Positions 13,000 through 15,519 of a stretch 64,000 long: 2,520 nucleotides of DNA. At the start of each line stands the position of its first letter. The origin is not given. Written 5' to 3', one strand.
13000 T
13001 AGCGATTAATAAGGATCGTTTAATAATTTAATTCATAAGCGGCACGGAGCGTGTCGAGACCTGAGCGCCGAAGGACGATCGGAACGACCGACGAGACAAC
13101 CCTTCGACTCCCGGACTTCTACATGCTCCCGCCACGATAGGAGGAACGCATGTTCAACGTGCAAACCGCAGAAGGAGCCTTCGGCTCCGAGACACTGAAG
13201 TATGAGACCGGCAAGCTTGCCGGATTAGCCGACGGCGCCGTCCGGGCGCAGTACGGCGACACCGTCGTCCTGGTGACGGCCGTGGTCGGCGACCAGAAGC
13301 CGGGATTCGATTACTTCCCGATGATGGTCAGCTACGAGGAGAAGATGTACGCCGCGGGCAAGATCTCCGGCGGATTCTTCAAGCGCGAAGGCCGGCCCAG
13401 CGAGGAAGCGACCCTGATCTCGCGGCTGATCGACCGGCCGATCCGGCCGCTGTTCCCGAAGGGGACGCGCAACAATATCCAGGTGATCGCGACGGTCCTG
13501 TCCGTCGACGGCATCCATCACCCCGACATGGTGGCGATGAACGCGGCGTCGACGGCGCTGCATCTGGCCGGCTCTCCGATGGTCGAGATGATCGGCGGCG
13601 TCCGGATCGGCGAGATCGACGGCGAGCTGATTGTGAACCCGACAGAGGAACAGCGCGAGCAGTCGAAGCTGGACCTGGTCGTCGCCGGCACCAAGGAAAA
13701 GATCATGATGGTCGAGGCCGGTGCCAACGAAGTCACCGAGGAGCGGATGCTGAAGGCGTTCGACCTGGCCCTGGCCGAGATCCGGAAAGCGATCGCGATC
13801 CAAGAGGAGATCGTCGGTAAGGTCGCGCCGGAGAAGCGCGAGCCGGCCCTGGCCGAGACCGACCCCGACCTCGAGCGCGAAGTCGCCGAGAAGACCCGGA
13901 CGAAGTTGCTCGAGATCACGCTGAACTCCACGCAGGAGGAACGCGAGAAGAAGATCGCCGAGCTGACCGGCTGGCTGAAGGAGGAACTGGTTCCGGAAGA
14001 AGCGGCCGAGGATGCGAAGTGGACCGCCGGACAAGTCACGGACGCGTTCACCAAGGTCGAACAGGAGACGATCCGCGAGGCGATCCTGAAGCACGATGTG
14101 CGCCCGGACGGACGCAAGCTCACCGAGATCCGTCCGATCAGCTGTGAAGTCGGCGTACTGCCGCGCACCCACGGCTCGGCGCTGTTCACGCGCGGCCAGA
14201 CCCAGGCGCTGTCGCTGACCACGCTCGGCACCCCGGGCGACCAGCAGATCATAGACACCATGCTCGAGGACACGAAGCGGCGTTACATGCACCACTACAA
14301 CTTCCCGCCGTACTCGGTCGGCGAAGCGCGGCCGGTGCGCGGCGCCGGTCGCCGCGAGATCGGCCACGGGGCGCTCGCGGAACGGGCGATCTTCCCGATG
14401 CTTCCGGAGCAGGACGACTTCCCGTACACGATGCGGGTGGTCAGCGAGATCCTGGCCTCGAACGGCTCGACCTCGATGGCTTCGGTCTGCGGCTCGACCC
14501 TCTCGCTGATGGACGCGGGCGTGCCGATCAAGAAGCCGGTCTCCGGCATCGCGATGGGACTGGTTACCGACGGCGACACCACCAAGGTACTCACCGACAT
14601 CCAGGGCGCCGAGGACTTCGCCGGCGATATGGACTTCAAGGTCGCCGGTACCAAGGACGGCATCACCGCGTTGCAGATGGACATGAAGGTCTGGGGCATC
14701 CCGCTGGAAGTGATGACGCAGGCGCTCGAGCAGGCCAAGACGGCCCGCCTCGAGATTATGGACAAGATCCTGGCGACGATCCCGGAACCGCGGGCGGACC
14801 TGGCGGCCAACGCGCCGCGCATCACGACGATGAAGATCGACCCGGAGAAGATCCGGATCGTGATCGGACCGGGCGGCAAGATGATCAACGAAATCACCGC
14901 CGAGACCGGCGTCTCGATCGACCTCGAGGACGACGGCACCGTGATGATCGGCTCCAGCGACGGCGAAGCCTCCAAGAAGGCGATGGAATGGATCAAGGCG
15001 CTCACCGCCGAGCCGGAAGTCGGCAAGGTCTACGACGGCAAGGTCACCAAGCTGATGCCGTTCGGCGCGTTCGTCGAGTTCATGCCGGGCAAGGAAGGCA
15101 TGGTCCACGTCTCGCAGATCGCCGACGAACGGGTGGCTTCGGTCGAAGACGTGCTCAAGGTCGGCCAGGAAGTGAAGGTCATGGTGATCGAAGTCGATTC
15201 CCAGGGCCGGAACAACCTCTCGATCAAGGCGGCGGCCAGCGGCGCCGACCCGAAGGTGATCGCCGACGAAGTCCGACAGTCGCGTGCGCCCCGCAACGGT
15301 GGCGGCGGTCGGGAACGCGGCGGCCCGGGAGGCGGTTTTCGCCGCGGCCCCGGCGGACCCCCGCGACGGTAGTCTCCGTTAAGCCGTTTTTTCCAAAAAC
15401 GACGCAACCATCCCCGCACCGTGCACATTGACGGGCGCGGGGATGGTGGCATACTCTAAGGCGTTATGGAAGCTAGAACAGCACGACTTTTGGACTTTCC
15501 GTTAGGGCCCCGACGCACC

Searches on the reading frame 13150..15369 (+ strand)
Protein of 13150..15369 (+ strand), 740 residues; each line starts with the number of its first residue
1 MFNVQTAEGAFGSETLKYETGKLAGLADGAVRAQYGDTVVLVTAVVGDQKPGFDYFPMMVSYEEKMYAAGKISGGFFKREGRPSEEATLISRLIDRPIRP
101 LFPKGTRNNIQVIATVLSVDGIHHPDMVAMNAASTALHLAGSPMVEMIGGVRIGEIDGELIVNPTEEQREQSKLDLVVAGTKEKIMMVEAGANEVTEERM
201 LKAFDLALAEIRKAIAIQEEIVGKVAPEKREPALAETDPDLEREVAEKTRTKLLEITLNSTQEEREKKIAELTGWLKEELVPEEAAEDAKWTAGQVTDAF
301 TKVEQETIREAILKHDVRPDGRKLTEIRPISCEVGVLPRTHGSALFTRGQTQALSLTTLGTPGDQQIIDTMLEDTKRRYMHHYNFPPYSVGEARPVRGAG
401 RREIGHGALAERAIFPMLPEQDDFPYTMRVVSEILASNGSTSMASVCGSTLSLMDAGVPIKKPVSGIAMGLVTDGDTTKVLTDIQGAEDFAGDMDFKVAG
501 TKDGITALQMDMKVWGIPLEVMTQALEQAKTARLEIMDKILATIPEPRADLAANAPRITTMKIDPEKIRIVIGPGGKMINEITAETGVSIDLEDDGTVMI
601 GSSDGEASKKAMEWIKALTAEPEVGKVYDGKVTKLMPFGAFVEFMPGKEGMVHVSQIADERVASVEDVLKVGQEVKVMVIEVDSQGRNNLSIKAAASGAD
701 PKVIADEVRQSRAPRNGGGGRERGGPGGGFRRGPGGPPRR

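Call 23: search_protein_families(library=pfam, proteins=[window:13150-15369:+], max_evalue=0.001)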
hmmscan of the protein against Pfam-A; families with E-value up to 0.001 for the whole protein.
window:13150-15369:+ (740 aa): 7 families
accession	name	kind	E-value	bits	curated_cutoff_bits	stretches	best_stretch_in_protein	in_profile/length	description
PF01138.27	RNase_PH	-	1.3e-54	184.6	25.5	2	16-143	5-130/130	3' exoribonuclease family, domain 1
PF03725.20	RNase_PH_C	-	6.7e-25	87.3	20.8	2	147-209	2-66/67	3' exoribonuclease family, domain 2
PF00575.29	S1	-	7.2e-20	71.6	22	1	621-693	1-74/74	S1 RNA binding domain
PF00013.35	KH_1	-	3.8e-11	43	21.5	1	559-616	2-65/66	KH domain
PF03726.19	PNPase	-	1.8e-09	38.4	24.6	1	241-323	2-81/81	Polyribonucleotide nucleotidyltransferase, RNA binding domain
PF23459.1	S1_RRP5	-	1.5e-06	29.1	27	1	625-685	4-64/72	RRP5 S1 domain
PF22675.2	KH-I_KHDC4-BBP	-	0.00058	20.1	30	0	570-612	10-52/76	KHDC4/BBP-like, KH-domain type I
